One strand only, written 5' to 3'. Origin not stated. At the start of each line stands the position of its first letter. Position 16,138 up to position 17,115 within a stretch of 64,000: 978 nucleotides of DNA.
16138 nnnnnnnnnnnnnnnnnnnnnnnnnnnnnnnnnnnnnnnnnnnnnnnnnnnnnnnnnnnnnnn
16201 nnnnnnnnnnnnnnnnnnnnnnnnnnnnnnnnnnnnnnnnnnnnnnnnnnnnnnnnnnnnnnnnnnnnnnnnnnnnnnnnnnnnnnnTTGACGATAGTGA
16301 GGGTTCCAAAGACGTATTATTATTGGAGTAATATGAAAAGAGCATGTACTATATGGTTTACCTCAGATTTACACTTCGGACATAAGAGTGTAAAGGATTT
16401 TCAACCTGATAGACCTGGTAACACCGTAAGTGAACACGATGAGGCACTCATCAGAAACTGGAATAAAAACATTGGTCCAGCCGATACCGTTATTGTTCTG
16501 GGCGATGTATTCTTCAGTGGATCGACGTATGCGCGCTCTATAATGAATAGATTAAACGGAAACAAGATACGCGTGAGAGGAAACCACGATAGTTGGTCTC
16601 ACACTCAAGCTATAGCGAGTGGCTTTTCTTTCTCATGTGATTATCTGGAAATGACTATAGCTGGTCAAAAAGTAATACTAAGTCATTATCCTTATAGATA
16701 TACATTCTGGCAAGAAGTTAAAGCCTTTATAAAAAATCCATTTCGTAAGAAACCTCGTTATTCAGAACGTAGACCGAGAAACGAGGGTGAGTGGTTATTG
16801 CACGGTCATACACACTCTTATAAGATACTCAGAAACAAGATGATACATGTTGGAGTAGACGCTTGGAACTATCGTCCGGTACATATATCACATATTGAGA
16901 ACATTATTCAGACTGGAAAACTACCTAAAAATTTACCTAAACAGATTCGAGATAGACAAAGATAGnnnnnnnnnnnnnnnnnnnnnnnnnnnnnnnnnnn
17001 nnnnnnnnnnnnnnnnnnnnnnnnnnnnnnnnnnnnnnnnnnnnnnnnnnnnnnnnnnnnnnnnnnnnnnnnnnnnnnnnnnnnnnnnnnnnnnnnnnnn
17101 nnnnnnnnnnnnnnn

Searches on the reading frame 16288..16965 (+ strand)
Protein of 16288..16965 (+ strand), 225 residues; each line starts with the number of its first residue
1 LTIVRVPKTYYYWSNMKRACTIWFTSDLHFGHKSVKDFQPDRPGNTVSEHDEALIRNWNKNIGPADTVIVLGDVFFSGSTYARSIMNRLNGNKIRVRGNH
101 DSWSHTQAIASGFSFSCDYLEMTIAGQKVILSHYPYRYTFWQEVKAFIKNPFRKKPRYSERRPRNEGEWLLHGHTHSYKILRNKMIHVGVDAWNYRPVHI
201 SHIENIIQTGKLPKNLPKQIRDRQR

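Call 61: search_protein_families(library=pfam, proteins=[window:16288-16965:+], max_evalue=0.001)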
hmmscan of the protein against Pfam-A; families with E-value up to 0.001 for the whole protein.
window:16288-16965:+ (225 aa): 2 families
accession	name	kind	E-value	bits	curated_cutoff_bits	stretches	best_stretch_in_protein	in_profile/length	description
PF12850.12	Metallophos_2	-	9.3e-09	35.9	27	1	50-183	11-124/154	Calcineurin-like phosphoesterase superfamily domain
PF00149.33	Metallophos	-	3.2e-08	34.7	21.5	1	21-178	2-191/191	Calcineurin-like phosphoesterase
